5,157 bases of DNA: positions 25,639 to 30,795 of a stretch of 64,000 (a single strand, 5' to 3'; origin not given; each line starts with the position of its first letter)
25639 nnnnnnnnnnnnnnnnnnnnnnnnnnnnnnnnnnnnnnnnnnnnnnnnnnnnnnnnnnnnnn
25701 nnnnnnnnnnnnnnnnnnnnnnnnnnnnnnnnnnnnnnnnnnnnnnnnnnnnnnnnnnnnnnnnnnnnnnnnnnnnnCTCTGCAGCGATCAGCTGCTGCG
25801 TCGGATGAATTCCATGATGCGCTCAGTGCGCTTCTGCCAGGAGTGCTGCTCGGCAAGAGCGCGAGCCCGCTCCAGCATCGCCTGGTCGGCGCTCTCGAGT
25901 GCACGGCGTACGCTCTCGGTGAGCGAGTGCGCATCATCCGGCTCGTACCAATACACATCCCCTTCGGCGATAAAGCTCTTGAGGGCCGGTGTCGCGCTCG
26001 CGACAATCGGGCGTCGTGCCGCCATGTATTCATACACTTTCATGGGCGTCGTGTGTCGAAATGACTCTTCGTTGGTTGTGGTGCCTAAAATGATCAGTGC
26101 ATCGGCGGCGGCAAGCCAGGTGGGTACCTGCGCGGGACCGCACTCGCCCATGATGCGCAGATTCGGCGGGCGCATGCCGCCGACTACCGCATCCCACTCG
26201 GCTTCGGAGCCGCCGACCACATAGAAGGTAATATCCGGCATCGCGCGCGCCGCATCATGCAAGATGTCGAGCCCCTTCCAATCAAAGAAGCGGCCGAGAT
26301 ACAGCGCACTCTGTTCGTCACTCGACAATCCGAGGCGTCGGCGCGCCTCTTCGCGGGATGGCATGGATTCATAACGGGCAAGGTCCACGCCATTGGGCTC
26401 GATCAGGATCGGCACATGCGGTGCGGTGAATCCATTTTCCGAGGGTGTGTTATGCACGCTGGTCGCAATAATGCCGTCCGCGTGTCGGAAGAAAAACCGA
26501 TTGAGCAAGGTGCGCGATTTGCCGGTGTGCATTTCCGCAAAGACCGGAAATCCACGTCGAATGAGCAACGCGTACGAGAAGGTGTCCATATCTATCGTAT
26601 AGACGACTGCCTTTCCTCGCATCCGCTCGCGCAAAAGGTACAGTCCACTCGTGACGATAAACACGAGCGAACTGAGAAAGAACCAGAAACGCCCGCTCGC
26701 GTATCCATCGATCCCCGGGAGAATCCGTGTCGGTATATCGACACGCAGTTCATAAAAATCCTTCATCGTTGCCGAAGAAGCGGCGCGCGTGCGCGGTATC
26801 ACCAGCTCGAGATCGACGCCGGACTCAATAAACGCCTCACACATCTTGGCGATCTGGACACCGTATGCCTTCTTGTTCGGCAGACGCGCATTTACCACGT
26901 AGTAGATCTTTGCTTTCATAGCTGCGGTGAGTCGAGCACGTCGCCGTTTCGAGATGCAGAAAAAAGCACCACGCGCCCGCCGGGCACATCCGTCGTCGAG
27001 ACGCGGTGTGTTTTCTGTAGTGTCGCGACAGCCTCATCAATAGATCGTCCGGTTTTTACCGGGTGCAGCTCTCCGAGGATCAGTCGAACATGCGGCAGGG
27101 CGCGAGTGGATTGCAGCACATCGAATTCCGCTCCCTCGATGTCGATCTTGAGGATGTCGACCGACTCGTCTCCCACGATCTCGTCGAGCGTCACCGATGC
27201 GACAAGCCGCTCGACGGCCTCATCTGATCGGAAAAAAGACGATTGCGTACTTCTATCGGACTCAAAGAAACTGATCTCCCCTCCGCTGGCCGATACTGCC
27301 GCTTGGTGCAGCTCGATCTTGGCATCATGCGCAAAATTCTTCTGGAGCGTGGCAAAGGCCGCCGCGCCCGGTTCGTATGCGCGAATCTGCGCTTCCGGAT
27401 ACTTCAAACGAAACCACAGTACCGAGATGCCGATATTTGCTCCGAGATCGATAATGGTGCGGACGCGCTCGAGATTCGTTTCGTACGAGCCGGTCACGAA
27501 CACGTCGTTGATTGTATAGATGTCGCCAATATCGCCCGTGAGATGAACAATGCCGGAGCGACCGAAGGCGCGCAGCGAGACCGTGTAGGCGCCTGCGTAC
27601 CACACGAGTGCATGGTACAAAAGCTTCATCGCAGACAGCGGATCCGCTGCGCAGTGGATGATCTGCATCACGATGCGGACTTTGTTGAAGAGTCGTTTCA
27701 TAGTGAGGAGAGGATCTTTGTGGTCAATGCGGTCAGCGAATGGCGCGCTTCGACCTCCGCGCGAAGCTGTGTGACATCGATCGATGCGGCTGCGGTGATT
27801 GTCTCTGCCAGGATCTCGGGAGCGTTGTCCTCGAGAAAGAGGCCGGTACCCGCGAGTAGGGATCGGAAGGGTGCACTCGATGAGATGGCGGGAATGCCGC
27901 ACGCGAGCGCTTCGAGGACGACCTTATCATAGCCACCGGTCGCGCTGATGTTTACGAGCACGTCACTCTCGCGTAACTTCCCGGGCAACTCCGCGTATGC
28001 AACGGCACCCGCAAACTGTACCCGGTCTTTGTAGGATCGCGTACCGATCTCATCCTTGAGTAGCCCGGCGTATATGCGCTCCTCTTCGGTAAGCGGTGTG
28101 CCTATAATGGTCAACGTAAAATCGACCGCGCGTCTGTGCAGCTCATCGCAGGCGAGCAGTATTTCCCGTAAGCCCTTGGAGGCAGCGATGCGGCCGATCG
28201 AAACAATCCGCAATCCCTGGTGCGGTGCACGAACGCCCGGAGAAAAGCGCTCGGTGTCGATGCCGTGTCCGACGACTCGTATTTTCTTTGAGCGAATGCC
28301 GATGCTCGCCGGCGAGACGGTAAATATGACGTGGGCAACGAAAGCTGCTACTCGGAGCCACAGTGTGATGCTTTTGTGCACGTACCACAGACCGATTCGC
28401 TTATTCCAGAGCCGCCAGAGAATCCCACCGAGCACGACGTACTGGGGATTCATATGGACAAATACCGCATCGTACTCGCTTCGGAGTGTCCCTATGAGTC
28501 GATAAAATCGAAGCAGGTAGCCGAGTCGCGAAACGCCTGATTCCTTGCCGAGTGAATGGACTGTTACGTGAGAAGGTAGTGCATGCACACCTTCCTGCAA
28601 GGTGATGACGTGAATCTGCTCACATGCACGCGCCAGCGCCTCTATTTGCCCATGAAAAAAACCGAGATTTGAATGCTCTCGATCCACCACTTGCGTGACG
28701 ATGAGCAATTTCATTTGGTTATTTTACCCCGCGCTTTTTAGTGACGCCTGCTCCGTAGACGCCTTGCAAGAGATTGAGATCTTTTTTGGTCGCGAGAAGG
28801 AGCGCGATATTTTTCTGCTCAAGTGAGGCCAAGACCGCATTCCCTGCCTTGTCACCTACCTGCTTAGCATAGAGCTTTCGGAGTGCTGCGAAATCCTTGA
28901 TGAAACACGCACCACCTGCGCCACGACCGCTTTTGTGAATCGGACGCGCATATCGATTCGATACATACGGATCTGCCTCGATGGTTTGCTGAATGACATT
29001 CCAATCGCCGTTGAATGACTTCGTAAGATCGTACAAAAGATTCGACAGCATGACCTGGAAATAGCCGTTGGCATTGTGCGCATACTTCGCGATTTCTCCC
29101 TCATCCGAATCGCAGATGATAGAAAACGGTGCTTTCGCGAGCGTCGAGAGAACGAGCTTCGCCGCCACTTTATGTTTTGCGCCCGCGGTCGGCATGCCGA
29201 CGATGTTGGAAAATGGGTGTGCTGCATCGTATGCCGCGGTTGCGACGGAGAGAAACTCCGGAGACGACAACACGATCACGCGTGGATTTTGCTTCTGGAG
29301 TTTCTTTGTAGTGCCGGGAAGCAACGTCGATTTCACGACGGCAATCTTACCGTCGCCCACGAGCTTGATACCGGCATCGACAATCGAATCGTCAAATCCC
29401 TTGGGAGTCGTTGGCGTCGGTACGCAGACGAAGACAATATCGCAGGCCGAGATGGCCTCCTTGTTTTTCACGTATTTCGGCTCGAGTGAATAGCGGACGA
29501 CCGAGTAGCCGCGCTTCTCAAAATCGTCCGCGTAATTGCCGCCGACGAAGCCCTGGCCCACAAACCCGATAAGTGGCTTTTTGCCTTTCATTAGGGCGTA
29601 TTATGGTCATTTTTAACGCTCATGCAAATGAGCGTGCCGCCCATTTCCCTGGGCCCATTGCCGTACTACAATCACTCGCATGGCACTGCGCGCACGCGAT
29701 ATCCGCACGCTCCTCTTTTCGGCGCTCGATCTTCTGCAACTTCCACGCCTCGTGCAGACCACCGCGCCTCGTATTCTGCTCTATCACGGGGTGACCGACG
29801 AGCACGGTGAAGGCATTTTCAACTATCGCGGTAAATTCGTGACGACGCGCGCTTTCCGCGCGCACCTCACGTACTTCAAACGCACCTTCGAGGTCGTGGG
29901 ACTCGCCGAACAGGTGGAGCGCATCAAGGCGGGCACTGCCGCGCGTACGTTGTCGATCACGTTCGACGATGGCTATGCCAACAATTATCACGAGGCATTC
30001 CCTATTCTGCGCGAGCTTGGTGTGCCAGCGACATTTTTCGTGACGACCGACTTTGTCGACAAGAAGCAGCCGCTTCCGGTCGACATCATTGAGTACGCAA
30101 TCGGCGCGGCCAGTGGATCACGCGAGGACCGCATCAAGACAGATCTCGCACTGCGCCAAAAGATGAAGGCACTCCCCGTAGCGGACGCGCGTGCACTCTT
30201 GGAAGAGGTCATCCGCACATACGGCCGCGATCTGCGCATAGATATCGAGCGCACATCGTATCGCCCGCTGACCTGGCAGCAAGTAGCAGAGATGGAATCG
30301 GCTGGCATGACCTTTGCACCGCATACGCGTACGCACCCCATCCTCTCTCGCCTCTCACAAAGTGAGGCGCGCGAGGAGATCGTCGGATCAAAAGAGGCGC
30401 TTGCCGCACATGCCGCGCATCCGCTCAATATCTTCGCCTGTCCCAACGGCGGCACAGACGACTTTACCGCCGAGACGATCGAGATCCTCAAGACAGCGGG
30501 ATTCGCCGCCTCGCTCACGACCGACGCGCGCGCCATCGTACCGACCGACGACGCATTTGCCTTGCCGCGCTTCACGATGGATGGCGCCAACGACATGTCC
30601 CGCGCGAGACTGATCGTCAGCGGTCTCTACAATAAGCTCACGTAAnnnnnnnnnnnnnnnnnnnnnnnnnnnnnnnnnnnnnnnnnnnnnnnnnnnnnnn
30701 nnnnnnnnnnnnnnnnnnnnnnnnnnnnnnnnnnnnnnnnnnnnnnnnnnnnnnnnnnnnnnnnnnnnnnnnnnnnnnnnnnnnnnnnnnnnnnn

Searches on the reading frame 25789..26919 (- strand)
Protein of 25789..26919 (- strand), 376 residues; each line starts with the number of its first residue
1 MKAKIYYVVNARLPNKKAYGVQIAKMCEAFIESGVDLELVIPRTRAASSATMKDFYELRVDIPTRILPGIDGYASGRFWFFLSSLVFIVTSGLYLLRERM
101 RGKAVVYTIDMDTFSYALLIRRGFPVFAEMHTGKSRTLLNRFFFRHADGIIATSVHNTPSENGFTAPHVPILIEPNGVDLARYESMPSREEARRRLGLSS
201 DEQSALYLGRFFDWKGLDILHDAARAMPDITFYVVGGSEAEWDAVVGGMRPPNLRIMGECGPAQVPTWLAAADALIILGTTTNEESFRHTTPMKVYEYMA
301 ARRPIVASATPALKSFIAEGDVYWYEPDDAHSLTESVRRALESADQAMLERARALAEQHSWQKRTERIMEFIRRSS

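Call 3: search_protein_families(library=pfam, proteins=[window:25789-26919:-])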
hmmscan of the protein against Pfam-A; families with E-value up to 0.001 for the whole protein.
window:25789-26919:- (376 aa): 3 families
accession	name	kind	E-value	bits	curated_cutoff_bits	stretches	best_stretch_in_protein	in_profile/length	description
PF13692.12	Glyco_trans_1_4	-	1.2e-15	58.5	27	1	204-342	3-141/142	Glycosyl transferases group 1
PF00534.26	Glycos_transf_1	-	1.4e-14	54.5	26.4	1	189-347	2-160/172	Glycosyl transferases group 1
PF13524.12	Glyco_trans_1_2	-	5.6e-11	43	25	1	220-369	5-143/144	Glycosyl transferase-like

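Call 4: search_protein_families(library=ncbifam, proteins=[window:25789-26919:-])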
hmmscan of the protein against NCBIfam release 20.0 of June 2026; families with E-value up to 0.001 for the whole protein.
window:25789-26919:- (376 aa): 15 families
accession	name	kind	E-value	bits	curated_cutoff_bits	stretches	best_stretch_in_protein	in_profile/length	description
NF053787.1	GlcN_PG_synth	equivalog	6.9e-18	64.6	480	1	171-370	166-354/361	N-acetylglucosaminyl phosphatidylglycerol synthase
TIGR04047.1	MSMEG_0565_glyc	hypoth_equivalog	3.6e-14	52.6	259.85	1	173-372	163-371/373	MSMEG_0565 family glycosyltransferase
TIGR04063.1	stp3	hypoth_equivalog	1.5e-13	50.4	442.05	1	171-368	182-388/397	TIGR04063 family PEP-CTERM/XrtA system glycosyltransferase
NF047684.1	TeichurnBiosyTuaC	equivalog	7e-12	45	550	1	147-344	165-355/391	teichuronic acid biosynthesis protein TuaC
NF007640.0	PRK10307.1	subfamily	1.1e-11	44.3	276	1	143-360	168-391/411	WcaI family glycosyltransferase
NF047676.1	TeichurnBiosyTuaH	equivalog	3.4e-10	39.3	550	1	147-370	159-382/384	teichuronic acid biosynthesis protein TuaH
NF012028.0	PRK15484.1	subfamily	1.7e-09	37.2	618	1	168-372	160-375/380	lipopolysaccharide N-acetylglucosaminyltransferase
NF049987.1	DaglGlyslTfaseDgs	equivalog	2e-09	36.8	500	1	143-366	98-318/332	processive diacylglycerol alpha-glucosyltransferase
NF053513.1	Gtran_IagA_BgsA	equivalog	3.1e-09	36.3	460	1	143-370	102-326/333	LTA glycolipid anchor biosynthesis glycosyltransferase, IagA/BgsA family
TIGR03449.1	mycothiol_MshA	equivalog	1e-07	31.2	462.5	1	164-371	183-399/406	D-inositol-3-phosphate glycosyltransferase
NF038295.1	EPS_HpsP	equivalog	3e-06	26.5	550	0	145-227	153-232/388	hormogonium polysaccharide biosynthesis glycosyltransferase HpsP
TIGR03087.1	stp1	hypoth_equivalog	9.7e-05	21.7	316.65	1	224-372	254-394/397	TIGR03087 family PEP-CTERM/XrtA system glycosyltransferase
TIGR02149.1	glgA_Coryne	subfamily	0.00011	21.4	302.4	0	144-229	142-231/391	glycogen synthase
NF038298.1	EPS_HpsO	equivalog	0.00015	20.6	575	1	137-347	137-356/388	hormogonium polysaccharide biosynthesis glycosyltransferase HpsO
TIGR04007.1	wcaI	equivalog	0.00047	18.9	800.45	1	150-274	179-307/407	colanic acid biosynthesis glycosyltransferase WcaI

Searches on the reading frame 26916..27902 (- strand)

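Call 3: search_protein_families(library=pfam, proteins=[window:26916-27902:-])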
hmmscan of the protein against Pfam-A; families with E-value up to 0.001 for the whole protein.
window:26916-27902:- (328 aa): 1 family
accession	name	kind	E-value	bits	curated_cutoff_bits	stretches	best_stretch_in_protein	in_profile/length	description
PF05050.19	Methyltransf_21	-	7.8e-14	52.6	22.7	1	152-290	1-161/173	Methyltransferase FkbM domain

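Call 4: search_protein_families(library=ncbifam, proteins=[window:26916-27902:-])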
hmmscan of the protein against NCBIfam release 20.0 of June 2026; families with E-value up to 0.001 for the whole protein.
window:26916-27902:- (328 aa): 1 family
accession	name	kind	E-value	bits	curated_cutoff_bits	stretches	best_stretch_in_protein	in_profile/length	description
TIGR01444.1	fkbM_fam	subfamily_domain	8.9e-28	97.5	37.7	1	149-279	1-142/143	FkbM family methyltransferase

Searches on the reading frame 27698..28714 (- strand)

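Call 3: search_protein_families(library=pfam, proteins=[window:27698-28714:-])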
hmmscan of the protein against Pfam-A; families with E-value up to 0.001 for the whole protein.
window:27698-28714:- (338 aa): 4 families
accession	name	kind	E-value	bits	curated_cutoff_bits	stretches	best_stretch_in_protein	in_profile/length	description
PF13692.12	Glyco_trans_1_4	-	1.2e-16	61.7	27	1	169-308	3-138/142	Glycosyl transferases group 1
PF00534.26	Glycos_transf_1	-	4.7e-15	56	26.4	1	160-311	8-157/172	Glycosyl transferases group 1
PF20706.3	GT4-conflict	-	2.2e-09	37.2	26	1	151-301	180-327/385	Family 4 Glycosyltransferase in conflict systems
PF13524.12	Glyco_trans_1_2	-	0.00032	21.1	25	1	191-304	8-99/144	Glycosyl transferase-like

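Call 4: search_protein_families(library=ncbifam, proteins=[window:27698-28714:-])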
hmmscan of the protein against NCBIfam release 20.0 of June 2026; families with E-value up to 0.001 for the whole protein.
window:27698-28714:- (338 aa): 17 families
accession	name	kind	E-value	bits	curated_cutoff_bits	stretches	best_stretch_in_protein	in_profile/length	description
NF041876.1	EPS_EpsE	equivalog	4.4e-22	78.9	400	1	140-327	183-376/389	exopolysaccharide biosynthesis GT4 family glycosyltransferase EpsE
TIGR04047.1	MSMEG_0565_glyc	hypoth_equivalog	4.7e-15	55.5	259.85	1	147-315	163-344/373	MSMEG_0565 family glycosyltransferase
TIGR04005.1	wcaL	equivalog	1.2e-14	54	537.6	1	137-322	191-380/406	colanic acid biosynthesis glycosyltransferase WcaL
NF038255.1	exopoly_VpsD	equivalog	4.9e-11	42.1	300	1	142-326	176-364/381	VpsD family glycosyltransferase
TIGR03088.1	stp2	hypoth_equivalog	8.3e-10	38.2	409.05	1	136-312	153-338/374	TIGR03088 family PEP-CTERM/XrtA system glycosyltransferase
NF038229.1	Glyco4_Geo_Pelo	equivalog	5.7e-09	35.4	400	1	175-278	169-266/338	GPMC system family 4 glycosyltransferase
TIGR04348.1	TIGR04348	equivalog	3e-08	33.1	300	1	161-281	131-244/310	selenoneine biosynthesis selenosugar synthase SenB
NF047684.1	TeichurnBiosyTuaC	equivalog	3.1e-07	29.7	550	1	162-310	214-352/391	teichuronic acid biosynthesis protein TuaC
NF038011.1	PelF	equivalog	4.2e-07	29.4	100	1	139-290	276-425/489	GT4 family glycosyltransferase PelF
TIGR03449.1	mycothiol_MshA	equivalog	6.7e-07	28.5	462.5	1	141-310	186-367/406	D-inositol-3-phosphate glycosyltransferase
NF046085.1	XrtY_assoc_Gly1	equivalog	6.9e-07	28.5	400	1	163-279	205-314/387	XrtY-associated glycosyltransferase XYAG1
NF053787.1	GlcN_PG_synth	equivalog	1.4e-06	27.4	480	1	143-329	164-347/361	N-acetylglucosaminyl phosphatidylglycerol synthase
NF041010.1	glycosy_Agl16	equivalog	1.2e-05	24.3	575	1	137-280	150-284/352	glycosylation protein Agl16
NF038295.1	EPS_HpsP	equivalog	4.8e-05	22.5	550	1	166-279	206-317/388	hormogonium polysaccharide biosynthesis glycosyltransferase HpsP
NF041879.1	EPS_EpsH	equivalog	0.00031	19.6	800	1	139-277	207-340/431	exopolysaccharide biosynthesis glycosyltransferase EpsH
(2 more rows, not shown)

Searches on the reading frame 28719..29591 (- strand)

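Call 3: search_protein_families(library=pfam, proteins=[window:28719-29591:-])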
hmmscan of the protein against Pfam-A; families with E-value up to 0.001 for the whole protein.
window:28719-29591:- (290 aa): 4 families
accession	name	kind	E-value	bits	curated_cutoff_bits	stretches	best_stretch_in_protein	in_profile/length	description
PF03721.20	UDPG_MGDP_dh_N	-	6.1e-13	49.2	27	1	43-139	70-181/187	UDP-glucose/GDP-mannose dehydrogenase family, NAD binding domain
PF00984.24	UDPG_MGDP_dh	-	5.2e-10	39.7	25.4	1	165-243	3-77/94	UDP-glucose/GDP-mannose dehydrogenase family, central domain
PF03446.21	NAD_binding_2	-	0.00015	22.2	21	0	8-101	2-106/161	NAD binding domain of 6-phosphogluconate dehydrogenase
PF03807.23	F420_oxidored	-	0.00076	20.5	21.6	0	21-63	15-73/94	NADP oxidoreductase coenzyme F420-dependent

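Call 4: search_protein_families(library=ncbifam, proteins=[window:28719-29591:-])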
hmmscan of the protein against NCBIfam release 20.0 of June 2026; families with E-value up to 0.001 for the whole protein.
window:28719-29591:- (290 aa): 5 families
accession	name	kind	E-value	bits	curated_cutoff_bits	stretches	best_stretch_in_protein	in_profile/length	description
TIGR03026.1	NDP-sugDHase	subfamily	6.7e-28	97.6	189.8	1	44-244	71-279/413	nucleotide sugar dehydrogenase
NF041297.1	UDPGDh_AglM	equivalog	8.2e-20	71.1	670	1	44-240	69-279/429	UDP-glucose 6-dehydrogenase AglM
NF011631.0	PRK15057.1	equivalog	1.3e-12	47.6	757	1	43-241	67-265/388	UDP-glucose 6-dehydrogenase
NF047673.2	TeichurnBiosyTuaD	equivalog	3.6e-12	46.2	700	1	44-276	72-309/439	UDP-glucose 6-dehydrogenase TuaD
NF040825.1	UDPMaNacDH_Arch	equivalog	0.00018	20.5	750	0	41-237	67-266/418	UDP-N-acetyl-D-mannosamine dehydrogenase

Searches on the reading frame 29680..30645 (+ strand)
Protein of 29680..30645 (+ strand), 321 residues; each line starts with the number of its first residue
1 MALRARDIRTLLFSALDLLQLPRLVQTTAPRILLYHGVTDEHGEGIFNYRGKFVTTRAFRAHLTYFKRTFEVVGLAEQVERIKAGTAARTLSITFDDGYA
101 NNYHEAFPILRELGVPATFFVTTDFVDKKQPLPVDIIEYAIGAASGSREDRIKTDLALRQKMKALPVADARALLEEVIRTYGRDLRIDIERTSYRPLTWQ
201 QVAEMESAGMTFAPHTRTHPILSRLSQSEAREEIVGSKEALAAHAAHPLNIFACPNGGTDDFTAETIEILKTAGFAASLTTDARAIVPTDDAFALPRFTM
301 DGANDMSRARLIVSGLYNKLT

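Call 67: search_protein_families(library=pfam, proteins=[window:29680-30645:+], max_evalue=0.0001)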
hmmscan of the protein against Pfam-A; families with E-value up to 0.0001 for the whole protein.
window:29680-30645:+ (321 aa): 1 family
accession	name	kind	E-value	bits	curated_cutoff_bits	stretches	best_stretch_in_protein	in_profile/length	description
PF01522.26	Polysacc_deac_1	-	2e-25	89.6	23.1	1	86-276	4-122/124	Polysaccharide deacetylase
